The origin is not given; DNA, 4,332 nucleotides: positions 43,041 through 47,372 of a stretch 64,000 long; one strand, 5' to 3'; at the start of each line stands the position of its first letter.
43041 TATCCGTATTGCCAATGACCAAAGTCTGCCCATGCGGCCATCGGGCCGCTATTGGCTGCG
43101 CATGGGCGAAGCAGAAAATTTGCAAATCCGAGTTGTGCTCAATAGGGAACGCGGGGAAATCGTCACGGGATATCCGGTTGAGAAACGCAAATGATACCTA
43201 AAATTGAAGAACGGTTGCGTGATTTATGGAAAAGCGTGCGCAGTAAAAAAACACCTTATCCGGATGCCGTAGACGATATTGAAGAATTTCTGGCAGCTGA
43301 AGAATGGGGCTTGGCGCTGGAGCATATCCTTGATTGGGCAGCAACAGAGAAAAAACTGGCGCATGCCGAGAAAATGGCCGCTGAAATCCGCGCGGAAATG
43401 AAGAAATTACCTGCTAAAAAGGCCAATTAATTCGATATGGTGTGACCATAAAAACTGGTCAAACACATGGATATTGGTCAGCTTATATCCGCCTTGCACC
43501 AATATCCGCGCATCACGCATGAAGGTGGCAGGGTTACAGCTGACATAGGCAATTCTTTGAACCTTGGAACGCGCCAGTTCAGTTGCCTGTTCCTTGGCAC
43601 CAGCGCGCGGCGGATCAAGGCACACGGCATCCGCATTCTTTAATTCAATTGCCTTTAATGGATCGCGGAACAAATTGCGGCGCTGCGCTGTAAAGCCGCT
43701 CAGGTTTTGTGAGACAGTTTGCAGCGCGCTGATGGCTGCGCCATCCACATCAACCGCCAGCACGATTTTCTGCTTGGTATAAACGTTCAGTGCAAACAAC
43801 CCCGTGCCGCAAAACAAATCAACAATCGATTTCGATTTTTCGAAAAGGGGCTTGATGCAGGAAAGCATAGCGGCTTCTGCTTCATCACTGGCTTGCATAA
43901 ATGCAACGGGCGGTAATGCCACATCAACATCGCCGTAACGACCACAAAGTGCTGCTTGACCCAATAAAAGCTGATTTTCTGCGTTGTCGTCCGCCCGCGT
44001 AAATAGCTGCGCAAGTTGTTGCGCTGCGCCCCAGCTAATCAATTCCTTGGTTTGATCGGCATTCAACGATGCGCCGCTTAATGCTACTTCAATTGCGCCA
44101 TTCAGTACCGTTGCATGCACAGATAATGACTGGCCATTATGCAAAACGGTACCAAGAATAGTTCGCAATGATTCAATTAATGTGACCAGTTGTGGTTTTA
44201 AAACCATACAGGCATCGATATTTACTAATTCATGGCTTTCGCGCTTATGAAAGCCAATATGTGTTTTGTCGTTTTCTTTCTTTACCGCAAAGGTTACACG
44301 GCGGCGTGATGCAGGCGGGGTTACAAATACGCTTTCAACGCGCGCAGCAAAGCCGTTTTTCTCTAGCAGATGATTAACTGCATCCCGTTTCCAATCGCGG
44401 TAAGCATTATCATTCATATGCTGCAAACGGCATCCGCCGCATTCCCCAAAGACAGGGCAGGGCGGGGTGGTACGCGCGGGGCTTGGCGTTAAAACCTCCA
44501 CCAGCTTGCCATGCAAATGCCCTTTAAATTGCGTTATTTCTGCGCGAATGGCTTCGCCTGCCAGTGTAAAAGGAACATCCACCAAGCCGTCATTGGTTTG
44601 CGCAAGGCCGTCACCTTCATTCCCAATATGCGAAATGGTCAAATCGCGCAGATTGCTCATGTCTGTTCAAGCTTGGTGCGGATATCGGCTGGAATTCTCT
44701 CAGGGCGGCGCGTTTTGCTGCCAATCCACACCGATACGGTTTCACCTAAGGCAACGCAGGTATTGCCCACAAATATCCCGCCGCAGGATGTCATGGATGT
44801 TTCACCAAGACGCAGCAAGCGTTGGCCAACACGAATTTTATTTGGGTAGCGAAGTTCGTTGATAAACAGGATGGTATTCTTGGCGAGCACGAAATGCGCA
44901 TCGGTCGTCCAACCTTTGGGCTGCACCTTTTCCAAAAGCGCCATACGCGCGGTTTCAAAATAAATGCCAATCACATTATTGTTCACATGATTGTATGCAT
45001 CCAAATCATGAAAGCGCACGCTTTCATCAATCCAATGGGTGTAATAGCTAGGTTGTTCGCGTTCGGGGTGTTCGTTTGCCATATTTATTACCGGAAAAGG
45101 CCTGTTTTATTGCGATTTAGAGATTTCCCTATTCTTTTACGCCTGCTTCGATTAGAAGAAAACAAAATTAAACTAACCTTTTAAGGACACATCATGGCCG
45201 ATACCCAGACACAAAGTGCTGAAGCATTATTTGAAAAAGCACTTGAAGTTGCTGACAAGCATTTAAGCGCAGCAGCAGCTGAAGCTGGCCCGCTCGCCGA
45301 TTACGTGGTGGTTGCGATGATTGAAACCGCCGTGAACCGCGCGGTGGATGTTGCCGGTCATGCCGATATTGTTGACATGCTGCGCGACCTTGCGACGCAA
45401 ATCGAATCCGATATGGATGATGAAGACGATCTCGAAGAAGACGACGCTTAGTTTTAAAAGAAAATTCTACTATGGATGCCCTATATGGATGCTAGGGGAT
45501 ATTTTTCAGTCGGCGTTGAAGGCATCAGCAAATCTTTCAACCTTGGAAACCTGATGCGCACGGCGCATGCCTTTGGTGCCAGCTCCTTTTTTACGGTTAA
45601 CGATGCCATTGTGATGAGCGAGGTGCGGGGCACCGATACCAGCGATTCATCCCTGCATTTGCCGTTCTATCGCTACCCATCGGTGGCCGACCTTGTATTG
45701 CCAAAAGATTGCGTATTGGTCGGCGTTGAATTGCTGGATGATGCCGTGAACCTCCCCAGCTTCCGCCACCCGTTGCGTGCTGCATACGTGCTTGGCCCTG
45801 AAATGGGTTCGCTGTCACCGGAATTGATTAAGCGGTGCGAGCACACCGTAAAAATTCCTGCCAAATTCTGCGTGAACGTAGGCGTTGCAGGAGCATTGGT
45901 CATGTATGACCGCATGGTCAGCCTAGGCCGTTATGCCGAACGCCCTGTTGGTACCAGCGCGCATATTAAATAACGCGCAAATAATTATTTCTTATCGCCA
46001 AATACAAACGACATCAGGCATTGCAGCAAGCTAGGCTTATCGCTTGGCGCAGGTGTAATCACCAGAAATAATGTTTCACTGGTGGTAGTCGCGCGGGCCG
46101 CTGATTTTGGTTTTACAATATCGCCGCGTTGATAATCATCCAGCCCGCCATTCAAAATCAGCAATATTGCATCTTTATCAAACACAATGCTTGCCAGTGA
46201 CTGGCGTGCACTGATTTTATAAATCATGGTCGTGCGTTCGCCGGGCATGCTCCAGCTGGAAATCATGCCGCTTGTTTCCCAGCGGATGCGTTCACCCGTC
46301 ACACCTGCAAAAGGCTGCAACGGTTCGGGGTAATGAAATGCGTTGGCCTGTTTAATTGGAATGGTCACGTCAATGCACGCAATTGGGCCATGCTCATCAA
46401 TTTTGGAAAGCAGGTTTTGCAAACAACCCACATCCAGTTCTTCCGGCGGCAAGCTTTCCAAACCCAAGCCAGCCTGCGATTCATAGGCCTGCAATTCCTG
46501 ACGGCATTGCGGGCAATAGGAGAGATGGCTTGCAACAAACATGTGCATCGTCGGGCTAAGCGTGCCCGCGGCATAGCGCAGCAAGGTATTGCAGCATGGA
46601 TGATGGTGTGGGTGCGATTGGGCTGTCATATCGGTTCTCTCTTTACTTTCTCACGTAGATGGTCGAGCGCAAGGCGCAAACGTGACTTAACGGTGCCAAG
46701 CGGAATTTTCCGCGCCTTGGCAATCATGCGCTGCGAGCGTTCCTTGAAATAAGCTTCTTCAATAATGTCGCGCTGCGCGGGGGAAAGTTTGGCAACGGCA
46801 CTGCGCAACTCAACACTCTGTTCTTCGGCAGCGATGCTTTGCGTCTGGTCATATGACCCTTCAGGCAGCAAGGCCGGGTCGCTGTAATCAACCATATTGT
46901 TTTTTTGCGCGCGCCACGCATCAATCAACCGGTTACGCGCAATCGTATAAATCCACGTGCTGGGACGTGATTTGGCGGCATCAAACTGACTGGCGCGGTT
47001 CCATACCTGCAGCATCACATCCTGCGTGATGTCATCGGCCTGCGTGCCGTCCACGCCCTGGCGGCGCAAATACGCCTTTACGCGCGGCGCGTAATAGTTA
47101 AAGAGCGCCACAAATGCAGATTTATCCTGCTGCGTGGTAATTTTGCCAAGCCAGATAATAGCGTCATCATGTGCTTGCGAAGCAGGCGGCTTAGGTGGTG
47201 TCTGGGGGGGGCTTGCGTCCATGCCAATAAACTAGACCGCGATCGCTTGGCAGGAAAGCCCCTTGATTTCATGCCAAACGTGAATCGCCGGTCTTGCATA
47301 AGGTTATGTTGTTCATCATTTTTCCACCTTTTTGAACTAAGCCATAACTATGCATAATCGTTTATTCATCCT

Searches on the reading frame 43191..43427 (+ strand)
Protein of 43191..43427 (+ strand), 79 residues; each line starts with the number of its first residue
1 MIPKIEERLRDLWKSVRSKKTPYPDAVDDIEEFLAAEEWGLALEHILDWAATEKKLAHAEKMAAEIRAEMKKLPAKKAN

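Call 3: search_protein_families(library=pfam, proteins=[window:43191-43427:+], max_evalue=1)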
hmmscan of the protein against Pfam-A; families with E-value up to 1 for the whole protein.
window:43191-43427:+ (79 aa): 2 families
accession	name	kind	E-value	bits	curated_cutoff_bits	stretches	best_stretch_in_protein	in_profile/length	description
PF11641.13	Antigen_Bd37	-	0.0043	17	25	1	19-75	150-204/224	Glycosylphosphatidylinositol-anchored merozoite surface protein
PF11838.14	ERAP1_C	-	0.033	14.1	38.2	1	10-76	43-109/318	ERAP1-like C-terminal domain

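Call 4: search_protein_families(library=ncbifam, proteins=[window:43191-43427:+], max_evalue=1)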
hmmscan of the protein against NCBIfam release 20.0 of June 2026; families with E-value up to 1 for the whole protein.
window:43191-43427:+ (79 aa): 1 family
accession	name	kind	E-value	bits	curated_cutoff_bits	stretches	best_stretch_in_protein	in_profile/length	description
NF033691.1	immunity_MafI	subfamily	1.9e-06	27.6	31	1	6-52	2-46/67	MafI family immunity protein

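Call 22: find_homologous_proteins(query=window:43191-43427:+)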
Query window:43191-43427:+ (79 aa): 6 proteins with E <= 0.001 among 6 candidates.
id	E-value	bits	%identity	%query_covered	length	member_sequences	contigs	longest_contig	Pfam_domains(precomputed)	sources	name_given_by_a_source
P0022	4.6e-43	162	100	100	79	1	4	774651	-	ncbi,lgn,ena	-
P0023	9.9e-35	136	85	100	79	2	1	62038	-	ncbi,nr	ncbi:MAG: hypothetical protein SFW65_05345 [Alphaproteobacteria bacterium]|nr:hypothetical protein [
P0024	3.9e-26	108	74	96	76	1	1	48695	-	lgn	-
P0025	1.8e-19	87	61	96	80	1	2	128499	-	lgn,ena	-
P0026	1.5e-17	81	57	100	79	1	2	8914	-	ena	-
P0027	6.3e-15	73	60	82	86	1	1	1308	-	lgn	-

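Call 39: find_encoding_contigs(protein=P0023, flank=10000, max_places=2)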
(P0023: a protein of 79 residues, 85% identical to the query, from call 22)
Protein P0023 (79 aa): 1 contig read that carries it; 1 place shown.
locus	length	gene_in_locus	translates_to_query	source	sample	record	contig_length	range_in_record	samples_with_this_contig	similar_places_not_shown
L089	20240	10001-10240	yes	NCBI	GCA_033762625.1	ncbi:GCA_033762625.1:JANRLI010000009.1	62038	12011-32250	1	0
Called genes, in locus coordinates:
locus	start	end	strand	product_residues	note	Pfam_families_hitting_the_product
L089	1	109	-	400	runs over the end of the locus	PF00155:Aminotran_1_2, PF01041:DegT_DnrJ_EryC1 (weak)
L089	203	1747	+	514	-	PF00342:PGI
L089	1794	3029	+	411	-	PF00805:Pentapeptide (weak), PF13576:Pentapeptide_3 (faint), PF13599:Pentapeptide_4, PF00805:Pentapeptide, PF13599:Pentapeptide_4, PF00805:Pentapeptide, PF13599:Pentapeptide_4 (weak), PF00805:Pentapeptide, +2 more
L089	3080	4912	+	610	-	PF02518:HATPase_c (weak), PF13589:HATPase_c_3, PF01119:DNA_mis_repair, PF08676:MutL_C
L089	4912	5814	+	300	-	PF02899:Phage_int_SAM_1, PF00589:Phage_integrase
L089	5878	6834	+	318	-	PF03255:ACCA, PF01039:Carboxyl_trans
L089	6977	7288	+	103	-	-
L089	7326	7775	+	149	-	-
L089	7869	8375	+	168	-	PF00156:Pribosyltran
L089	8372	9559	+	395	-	PF17785:PUA_3, PF13649:Methyltransf_25 (faint), PF10672:Methyltrans_SAM, PF01728:FtsJ (weak), PF05175:MTS (weak), PF03602:Cons_hypoth95 (weak), PF13847:Methyltransf_31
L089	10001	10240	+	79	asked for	-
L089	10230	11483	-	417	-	PF03602:Cons_hypoth95 (weak), PF05175:MTS, PF05958:tRNA_U5-meth_tr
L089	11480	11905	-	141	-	PF13279:4HBT_2, PF03061:4HBT (weak)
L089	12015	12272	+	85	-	-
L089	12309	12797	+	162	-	PF00588:SpoU_methylase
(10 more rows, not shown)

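Call 40: find_encoding_contigs(protein=P0025, flank=10000, max_places=2)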
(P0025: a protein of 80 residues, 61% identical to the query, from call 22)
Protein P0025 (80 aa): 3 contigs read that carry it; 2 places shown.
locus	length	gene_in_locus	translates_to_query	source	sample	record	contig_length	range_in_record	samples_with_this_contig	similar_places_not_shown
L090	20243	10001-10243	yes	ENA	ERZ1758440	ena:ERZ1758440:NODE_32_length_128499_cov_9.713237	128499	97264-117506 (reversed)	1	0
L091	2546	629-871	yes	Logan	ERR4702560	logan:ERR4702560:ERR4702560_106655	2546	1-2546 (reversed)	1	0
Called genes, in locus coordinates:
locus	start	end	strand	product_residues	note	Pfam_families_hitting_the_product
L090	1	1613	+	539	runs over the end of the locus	PF00342:PGI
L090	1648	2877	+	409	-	PF13576:Pentapeptide_3 (faint), PF13599:Pentapeptide_4 (weak), PF25296:Decapeptide (faint), PF00805:Pentapeptide, PF13599:Pentapeptide_4, PF00805:Pentapeptide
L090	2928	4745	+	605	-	PF02518:HATPase_c, PF13589:HATPase_c_3, PF01119:DNA_mis_repair, PF08676:MutL_C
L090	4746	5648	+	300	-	PF02899:Phage_int_SAM_1, PF13495:Phage_int_SAM_4 (weak), PF00589:Phage_integrase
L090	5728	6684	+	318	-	PF03255:ACCA, PF01039:Carboxyl_trans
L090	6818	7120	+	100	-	-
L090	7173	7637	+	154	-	-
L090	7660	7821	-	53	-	-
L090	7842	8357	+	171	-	PF00156:Pribosyltran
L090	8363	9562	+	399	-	PF17785:PUA_3, PF10672:Methyltrans_SAM, PF03602:Cons_hypoth95 (weak), PF05175:MTS (faint), PF13847:Methyltransf_31 (weak)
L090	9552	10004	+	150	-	PF14436:EndoU_bacteria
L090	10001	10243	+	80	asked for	-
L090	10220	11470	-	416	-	PF05958:tRNA_U5-meth_tr, PF05175:MTS (weak)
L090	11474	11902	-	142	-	PF13279:4HBT_2, PF03061:4HBT (weak)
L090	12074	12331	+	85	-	-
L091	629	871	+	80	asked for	-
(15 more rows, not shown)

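Call 76: search_protein_families(library=padloc, proteins=[window:43191-43427:+], max_evalue=0.1)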
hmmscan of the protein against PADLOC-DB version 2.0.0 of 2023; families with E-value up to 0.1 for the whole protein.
window:43191-43427:+ (79 aa): 1 family
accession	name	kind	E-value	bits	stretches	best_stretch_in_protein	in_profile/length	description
PDLC00505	JetC1|JetC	-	0.013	11.6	1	9-77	625-693/1118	DUF3584 domain; MukB-like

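Call 81: predict_structure(alignment_id=A3)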
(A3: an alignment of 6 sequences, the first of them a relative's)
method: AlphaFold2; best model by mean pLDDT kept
length: 79 residues; sequences in the alignment: 6
mean_pLDDT: 81.5   pTM: 0.65
mean pLDDT of the five models: 81.5, 81.1, 81.1, 80.6, 80.2
residues with pLDDT >= 90: 11; 70-90: 56; 50-70: 8; < 50: 4
segments of 3 or more residues with pLDDT < 50: 76-79
pLDDT, mean of each block of 10 residues (from residue 1): 80 81 79 87 90 87 87 58
secondary structure, 60 per line:
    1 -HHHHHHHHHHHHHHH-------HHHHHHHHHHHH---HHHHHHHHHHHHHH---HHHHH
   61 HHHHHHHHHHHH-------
elements in order: H2-16 H24-35 H39-52 H56-72

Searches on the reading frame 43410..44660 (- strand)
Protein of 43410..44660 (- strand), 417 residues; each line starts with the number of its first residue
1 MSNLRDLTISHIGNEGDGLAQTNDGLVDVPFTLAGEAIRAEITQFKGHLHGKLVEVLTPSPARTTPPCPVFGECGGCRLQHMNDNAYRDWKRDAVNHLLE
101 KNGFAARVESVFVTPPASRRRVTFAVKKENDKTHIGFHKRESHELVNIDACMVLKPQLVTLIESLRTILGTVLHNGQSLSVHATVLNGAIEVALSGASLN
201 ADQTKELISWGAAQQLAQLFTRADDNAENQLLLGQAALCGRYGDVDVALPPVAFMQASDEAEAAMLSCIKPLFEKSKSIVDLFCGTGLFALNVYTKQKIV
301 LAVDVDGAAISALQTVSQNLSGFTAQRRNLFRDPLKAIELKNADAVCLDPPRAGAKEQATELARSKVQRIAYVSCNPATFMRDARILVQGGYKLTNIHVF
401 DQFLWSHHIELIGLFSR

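Call 3: search_protein_families(library=pfam, proteins=[window:43410-44660:-], max_evalue=1)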
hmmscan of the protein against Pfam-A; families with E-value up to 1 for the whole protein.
window:43410-44660:- (417 aa): 11 families
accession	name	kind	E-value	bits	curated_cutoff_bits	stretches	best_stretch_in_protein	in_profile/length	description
PF05958.17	tRNA_U5-meth_tr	-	4.2e-20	72.5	23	1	91-411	9-350/357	tRNA (Uracil-5-)-methyltransferase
PF03602.21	Cons_hypoth95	-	5.2e-07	29.9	24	1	259-356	26-127/182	Conserved hypothetical protein 95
PF05175.20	MTS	-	6.3e-06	26.4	23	1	257-362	15-118/170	Methyltransferase small domain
PF02086.21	MethyltransfD12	-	4.6e-05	23.7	22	1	265-321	8-67/253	D12 class N6 adenine-specific DNA methyltransferase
PF02475.24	TRM5-TYW2_MTfase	-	0.0088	16.5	28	1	271-314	32-77/164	TRM5/TYW2 methyltransferase domain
PF13847.12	Methyltransf_31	-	0.043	14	27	1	275-332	3-65/145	Methyltransferase domain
PF20803.2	PaaX_M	-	0.048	14.2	24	1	91-139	22-70/83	PaaX protein central Cas2-like domain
PF13649.12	Methyltransf_25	-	0.058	14.5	27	1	279-318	1-42/97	Methyltransferase domain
PF01938.26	TRAM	-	0.066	13.5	21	1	6-47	9-53/61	TRAM domain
PF06325.19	PrmA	-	0.13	12.2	22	1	265-314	151-201/296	Ribosomal protein L11 methyltransferase (PrmA)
PF13489.12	Methyltransf_23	-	0.18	11.9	27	1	272-326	19-61/164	Methyltransferase domain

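Call 4: search_protein_families(library=ncbifam, proteins=[window:43410-44660:-], max_evalue=1)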
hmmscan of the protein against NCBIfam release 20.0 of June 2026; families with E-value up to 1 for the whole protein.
window:43410-44660:- (417 aa): 26 families (the best 25 are shown)
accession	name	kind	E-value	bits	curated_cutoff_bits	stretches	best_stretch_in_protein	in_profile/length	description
NF009639.0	PRK13168.1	equivalog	1e-70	238.9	458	1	6-417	18-445/446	23S rRNA (uracil(1939)-C(5))-methyltransferase RlmD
TIGR00479.1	rumA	equivalog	6.6e-58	196.6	183.55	1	14-410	3-432/432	23S rRNA (uracil(1939)-C(5))-methyltransferase RlmD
NF002910.0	PRK03522.2-3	equivalog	1.4e-22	80.2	558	1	231-417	188-382/383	23S rRNA (uracil(747)-C(5))-methyltransferase RlmC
TIGR02143.1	trmA_only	equivalog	2.3e-21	76.2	334.65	1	92-411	10-345/352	tRNA (uridine(54)-C5)-methyltransferase TrmA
NF002909.0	PRK03522.2-1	equivalog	7.3e-19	68.2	553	1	231-417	186-373/374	23S rRNA (uracil(747)-C(5))-methyltransferase RlmC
TIGR02085.1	meth_trns_rumB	equivalog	3.5e-17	62.5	429.5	1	231-416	187-373/374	23S rRNA (uracil(747)-C(5))-methyltransferase RlmC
NF002913.0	PRK03522.2-6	equivalog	1.7e-08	34.2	537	2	340-417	264-340/342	23S rRNA (uracil(747)-C(5))-methyltransferase RlmC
NF011529.0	PRK14968.1-3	equivalog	5.3e-05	22.7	162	1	272-314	31-73/198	putative methyltransferase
TIGR00536.1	hemK_fam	subfamily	0.0012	17.9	115.5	1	274-351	111-191/286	HemK family protein methyltransferase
NF053718.1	23SC1962Mtase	equivalog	0.0014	17.4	575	1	276-363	211-301/383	23S rRNA (cytosine(1962)-C(5))-methyltransferase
TIGR03534.1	RF_mod_PrmC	equivalog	0.0034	16.9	199.1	1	269-354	81-168/253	peptide chain release factor N(5)-glutamine methyltransferase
NF000466.2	16S_rRNA_Rmt_gen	equivalog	0.0055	16.1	250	1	269-333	101-167/254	Rmt family 16S rRNA (guanine(1405)-N(7))-methyltransferase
NF001786.0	PRK00517.2-4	equivalog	0.0061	15.7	327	1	250-314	118-182/277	50S ribosomal protein L11 methyltransferase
NF008993.0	PRK12336.1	equivalog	0.007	15.7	243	1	6-49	153-196/203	translation initiation factor IF-2 subunit beta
TIGR00406.1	prmA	equivalog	0.0075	15.7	183.15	1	250-319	134-205/288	50S ribosomal protein L11 methyltransferase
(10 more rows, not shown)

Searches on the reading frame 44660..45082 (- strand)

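Call 3: search_protein_families(library=pfam, proteins=[window:44660-45082:-], max_evalue=1)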
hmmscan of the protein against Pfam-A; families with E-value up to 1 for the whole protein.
window:44660-45082:- (141 aa): 4 families
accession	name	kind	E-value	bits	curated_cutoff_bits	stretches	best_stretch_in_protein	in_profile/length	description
PF13279.12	4HBT_2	-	1.5e-14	54.9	25.5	1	22-138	1-122/122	Thioesterase-like superfamily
PF03061.28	4HBT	-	1.3e-05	25.8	20.6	1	30-100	1-67/79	Thioesterase superfamily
PF20791.3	Acyl-ACP_TE_C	-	0.00057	20.5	21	1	21-56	13-49/101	Acyl-ACP thioesterase C-terminal domain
PF13782.11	SpoVAB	-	0.067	13.9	25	1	93-118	50-75/109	Stage V sporulation protein AB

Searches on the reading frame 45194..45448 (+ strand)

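Call 3: search_protein_families(library=pfam, proteins=[window:45194-45448:+], max_evalue=1)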
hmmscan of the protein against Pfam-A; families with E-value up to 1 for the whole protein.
window:45194-45448:+ (85 aa): 3 families
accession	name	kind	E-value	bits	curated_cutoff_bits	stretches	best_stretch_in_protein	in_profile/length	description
PF20381.4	Rv1476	-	0.088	13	26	1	18-73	14-68/156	Membrane protein Rv1476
PF07916.16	TraG_N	-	0.089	12.2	36.1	1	5-61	241-299/462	TraG-like protein, N-terminal region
PF16386.10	DUF4995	-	0.19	12.2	28.4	1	4-31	21-48/73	Domain of unknown function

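Call 76: search_protein_families(library=padloc, proteins=[window:45194-45448:+], max_evalue=0.1)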
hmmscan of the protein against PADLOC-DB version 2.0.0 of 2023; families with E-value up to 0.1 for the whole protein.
window:45194-45448:+ (85 aa): 0 families

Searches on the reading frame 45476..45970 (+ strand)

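Call 66: search_protein_families(library=pfam, proteins=[window:45476-45970:+], max_evalue=0.001)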
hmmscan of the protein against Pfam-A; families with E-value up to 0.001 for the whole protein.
window:45476-45970:+ (165 aa): 1 family
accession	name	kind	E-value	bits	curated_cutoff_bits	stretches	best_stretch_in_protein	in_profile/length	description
PF00588.24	SpoU_methylase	-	1.1e-16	61.7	29.7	1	11-144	3-142/142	SpoU rRNA Methylase family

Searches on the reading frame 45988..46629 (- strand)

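Call 66: search_protein_families(library=pfam, proteins=[window:45988-46629:-], max_evalue=0.001)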
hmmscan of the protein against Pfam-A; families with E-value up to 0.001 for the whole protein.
window:45988-46629:- (214 aa): 1 family
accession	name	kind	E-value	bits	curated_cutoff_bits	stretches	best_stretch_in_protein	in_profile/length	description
PF13490.11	zf-HC2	-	0.00044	20.7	22.2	1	18-43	10-35/35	Putative zinc-finger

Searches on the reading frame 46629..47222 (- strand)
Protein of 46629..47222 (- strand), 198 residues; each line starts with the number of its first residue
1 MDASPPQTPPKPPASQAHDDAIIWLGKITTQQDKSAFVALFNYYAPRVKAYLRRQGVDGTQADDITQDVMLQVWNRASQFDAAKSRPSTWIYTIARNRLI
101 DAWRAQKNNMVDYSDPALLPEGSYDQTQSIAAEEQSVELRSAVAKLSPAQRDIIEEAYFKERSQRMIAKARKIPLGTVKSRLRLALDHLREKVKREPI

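Call 66: search_protein_families(library=pfam, proteins=[window:46629-47222:-], max_evalue=0.001)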
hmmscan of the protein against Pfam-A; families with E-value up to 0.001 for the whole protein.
window:46629-47222:- (198 aa): 3 families
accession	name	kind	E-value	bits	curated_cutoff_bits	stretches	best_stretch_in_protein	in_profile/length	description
PF04542.20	Sigma70_r2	-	8.8e-20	70.7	24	1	40-107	1-69/71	Sigma-70 region 2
PF04545.22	Sigma70_r4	-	9e-11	41.6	24.1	1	142-191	1-50/50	Sigma-70, region 4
PF08281.18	Sigma70_r4_2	-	1.7e-09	37.6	25.7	1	137-189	2-54/54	Sigma-70, region 4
